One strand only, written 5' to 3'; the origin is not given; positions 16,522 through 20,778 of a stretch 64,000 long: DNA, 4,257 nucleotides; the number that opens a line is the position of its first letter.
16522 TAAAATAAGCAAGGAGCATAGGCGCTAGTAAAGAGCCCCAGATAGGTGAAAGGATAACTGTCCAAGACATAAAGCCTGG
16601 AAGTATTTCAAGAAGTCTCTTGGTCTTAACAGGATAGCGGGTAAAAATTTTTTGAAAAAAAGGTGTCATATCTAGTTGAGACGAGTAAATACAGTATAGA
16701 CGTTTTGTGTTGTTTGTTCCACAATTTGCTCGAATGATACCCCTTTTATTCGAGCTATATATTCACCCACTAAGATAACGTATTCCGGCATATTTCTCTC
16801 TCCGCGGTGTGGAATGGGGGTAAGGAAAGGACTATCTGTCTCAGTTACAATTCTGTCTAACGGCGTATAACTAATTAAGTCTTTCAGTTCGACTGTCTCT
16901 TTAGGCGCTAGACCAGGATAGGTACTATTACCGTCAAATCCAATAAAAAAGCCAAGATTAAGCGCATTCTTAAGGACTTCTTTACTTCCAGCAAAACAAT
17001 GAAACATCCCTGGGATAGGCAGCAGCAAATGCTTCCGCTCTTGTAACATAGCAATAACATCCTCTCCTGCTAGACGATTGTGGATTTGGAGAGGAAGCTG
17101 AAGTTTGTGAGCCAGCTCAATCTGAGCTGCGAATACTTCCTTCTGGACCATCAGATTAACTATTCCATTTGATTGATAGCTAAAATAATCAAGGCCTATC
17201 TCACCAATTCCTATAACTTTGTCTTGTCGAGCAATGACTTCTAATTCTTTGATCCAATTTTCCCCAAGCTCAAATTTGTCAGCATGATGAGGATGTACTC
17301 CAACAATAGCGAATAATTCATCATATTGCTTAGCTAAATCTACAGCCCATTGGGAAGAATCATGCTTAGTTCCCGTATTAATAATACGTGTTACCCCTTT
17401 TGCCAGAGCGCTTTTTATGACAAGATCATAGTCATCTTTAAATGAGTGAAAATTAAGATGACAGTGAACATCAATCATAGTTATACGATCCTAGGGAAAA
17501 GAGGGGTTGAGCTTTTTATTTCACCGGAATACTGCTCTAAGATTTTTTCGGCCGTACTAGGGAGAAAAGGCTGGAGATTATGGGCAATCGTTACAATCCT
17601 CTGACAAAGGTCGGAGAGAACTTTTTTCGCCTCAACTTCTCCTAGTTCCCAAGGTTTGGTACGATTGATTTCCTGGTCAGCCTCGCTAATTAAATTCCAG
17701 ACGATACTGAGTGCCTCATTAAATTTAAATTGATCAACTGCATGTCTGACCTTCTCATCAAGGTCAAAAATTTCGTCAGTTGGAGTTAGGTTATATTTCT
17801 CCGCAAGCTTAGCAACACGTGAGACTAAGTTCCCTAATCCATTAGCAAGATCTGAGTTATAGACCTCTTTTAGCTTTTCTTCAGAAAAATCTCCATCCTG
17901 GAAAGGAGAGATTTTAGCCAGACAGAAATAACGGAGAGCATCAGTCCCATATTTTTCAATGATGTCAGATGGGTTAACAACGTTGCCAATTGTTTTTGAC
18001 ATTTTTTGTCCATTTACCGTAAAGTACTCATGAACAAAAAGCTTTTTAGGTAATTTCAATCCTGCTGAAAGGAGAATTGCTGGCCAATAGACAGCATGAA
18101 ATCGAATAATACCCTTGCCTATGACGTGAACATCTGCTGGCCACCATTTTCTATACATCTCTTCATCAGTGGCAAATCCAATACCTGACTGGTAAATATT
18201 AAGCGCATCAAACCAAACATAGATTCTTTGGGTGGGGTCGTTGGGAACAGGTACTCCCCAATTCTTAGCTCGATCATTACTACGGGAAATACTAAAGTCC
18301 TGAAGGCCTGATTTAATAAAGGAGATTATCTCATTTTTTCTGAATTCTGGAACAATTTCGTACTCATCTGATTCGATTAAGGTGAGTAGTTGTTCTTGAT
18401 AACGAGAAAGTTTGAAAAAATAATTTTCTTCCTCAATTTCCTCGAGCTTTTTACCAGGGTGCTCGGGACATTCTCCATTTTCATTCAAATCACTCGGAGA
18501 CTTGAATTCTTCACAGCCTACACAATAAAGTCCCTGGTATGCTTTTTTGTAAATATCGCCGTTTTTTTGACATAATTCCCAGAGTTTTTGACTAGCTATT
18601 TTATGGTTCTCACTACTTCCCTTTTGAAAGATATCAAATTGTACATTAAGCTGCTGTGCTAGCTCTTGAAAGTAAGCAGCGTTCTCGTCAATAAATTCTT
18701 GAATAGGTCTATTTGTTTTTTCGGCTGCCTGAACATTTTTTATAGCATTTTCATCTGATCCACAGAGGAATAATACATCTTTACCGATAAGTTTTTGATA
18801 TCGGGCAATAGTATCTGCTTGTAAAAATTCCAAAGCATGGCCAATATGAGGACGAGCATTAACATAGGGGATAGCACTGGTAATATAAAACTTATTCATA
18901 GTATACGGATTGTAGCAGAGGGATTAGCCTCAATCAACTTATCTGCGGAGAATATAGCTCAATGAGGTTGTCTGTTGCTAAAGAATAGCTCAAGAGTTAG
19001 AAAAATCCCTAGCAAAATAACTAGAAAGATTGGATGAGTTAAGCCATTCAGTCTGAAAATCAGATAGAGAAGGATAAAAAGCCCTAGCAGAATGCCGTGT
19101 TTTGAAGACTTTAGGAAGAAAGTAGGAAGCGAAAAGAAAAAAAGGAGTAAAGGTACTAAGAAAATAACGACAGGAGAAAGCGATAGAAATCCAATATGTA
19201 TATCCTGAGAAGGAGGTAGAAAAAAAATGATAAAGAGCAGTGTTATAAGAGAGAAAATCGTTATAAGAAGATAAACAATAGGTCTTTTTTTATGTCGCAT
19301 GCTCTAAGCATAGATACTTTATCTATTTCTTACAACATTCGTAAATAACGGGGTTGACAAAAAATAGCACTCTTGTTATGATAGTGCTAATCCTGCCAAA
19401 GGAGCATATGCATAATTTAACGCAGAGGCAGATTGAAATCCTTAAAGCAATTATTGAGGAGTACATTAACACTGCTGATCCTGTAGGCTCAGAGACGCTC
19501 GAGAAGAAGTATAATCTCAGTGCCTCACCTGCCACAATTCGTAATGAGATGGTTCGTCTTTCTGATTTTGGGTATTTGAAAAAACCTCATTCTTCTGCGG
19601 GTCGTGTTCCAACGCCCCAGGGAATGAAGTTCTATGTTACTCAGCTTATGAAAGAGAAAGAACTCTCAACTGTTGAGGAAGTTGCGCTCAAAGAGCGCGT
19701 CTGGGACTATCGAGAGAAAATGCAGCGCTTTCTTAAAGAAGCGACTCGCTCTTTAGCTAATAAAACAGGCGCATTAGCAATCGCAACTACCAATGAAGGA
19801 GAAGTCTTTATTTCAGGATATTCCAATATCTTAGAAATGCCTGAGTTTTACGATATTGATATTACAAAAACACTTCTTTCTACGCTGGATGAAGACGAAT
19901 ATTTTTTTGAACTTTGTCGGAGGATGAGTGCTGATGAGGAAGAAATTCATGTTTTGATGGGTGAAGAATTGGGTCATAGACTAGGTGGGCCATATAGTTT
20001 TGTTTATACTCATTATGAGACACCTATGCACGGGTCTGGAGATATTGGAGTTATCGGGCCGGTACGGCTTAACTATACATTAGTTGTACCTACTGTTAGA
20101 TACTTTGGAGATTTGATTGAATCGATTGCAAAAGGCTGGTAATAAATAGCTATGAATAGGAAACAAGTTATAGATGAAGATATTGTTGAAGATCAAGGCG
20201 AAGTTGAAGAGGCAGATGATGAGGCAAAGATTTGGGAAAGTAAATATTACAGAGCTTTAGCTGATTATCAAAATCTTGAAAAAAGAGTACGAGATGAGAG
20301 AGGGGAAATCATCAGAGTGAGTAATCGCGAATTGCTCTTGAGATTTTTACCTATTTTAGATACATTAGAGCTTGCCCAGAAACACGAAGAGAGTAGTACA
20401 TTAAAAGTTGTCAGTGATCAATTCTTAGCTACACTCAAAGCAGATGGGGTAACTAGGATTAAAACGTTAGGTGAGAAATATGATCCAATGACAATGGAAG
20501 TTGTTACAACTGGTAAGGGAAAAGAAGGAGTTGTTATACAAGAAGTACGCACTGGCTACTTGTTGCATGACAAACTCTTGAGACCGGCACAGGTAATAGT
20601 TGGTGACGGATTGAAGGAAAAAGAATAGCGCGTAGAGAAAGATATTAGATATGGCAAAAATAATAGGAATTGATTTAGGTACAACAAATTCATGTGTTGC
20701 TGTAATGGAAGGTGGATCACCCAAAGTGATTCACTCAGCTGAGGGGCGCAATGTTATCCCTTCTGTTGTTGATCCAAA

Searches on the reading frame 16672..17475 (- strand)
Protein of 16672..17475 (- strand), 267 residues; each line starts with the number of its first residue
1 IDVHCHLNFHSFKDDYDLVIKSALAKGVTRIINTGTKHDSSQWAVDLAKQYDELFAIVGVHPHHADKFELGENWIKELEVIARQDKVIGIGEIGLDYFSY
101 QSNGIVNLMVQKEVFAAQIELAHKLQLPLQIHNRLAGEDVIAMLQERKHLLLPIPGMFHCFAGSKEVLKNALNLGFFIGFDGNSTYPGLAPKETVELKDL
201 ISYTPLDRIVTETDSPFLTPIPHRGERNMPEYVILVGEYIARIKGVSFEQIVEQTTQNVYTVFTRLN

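Call 104: search_protein_families(library=pfam, proteins=[window:16672-17475:-], max_evalue=0.0001)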
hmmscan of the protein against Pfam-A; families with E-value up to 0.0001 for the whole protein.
window:16672-17475:- (267 aa): 1 family
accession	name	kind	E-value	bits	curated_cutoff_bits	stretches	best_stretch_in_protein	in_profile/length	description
PF01026.27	TatD_DNase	-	9.9e-74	248.3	27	1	1-263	1-252/253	TatD related DNase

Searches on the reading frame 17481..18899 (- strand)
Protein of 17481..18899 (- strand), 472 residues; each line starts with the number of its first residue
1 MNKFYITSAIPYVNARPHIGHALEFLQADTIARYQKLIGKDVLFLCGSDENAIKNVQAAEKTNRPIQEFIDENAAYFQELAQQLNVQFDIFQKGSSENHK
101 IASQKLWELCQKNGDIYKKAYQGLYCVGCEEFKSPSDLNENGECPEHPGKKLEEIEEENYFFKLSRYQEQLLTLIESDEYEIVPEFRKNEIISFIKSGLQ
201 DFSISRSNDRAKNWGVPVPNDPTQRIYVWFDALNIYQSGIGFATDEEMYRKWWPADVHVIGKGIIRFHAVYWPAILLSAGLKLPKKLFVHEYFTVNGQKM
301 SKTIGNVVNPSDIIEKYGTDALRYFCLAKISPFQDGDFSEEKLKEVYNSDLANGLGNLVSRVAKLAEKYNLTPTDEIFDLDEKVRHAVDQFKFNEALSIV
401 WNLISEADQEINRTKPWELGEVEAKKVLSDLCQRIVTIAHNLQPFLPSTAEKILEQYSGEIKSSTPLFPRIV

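Call 4: search_protein_families(library=pfam, proteins=[window:17481-18899:-], max_evalue=0.1)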
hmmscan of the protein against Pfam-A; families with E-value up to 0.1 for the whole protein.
window:17481-18899:- (472 aa): 6 families
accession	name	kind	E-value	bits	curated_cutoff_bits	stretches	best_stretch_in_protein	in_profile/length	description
PF09334.17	tRNA-synt_1g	-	6.3e-102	341.7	20.1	1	5-362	2-390/391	tRNA synthetases class I (M)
PF00133.28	tRNA-synt_1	-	4.2e-29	102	22.7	2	228-329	301-404/414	tRNA synthetases class I (I, L, M and V)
PF01406.26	tRNA-synt_1e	-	7.9e-14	52.1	27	2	286-346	239-299/301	tRNA synthetases class I (C) catalytic domain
PF08264.19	Anticodon_1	-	5.1e-06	26.9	25.1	1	378-457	9-93/148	Anticodon-binding domain of tRNA ligase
PF01921.24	tRNA-synt_1f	-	1.6e-05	24.4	27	1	288-347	270-329/360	tRNA synthetases class I (K)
PF25760.1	Phage_RB18_ORF43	-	0.027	14.8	27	1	362-383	6-27/69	Phage RB18 ORF43.1 protein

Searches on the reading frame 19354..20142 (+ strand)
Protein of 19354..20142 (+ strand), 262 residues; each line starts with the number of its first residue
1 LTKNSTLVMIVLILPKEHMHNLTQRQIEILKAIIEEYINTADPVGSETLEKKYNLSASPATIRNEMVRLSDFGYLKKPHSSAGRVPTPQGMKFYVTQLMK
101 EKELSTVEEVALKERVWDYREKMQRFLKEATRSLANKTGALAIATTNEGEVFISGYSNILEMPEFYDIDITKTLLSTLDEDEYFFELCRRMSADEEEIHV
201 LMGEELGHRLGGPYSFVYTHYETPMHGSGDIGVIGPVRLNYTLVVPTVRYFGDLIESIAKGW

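Call 4: search_protein_families(library=pfam, proteins=[window:19354-20142:+], max_evalue=0.1)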
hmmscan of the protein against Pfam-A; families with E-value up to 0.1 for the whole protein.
window:19354-20142:+ (262 aa): 3 families
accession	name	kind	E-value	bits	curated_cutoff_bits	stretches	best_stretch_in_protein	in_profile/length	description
PF01628.27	HrcA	-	2.1e-19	70.8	22.2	1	93-244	76-214/215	HrcA protein C terminal domain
PF03444.21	HrcA_DNA-bdg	-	0.00015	21.8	21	1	21-89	1-68/79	Winged helix-turn-helix transcription repressor, HrcA DNA-binding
PF01726.22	LexA_DNA_bind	-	0.014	15.6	23.7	1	19-76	1-57/65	LexA DNA binding domain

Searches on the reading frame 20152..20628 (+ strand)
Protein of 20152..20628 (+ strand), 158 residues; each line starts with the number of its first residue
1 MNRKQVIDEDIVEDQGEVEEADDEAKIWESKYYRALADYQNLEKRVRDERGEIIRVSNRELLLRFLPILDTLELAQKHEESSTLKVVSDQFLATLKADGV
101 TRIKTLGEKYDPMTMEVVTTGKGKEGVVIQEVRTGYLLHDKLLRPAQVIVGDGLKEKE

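Call 4: search_protein_families(library=pfam, proteins=[window:20152-20628:+], max_evalue=0.1)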
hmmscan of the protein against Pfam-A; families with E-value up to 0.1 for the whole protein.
window:20152-20628:+ (158 aa): 1 family
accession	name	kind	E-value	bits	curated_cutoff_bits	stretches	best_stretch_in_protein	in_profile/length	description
PF01025.24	GrpE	-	4.4e-31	108.2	25.8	1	8-151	10-164/165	GrpE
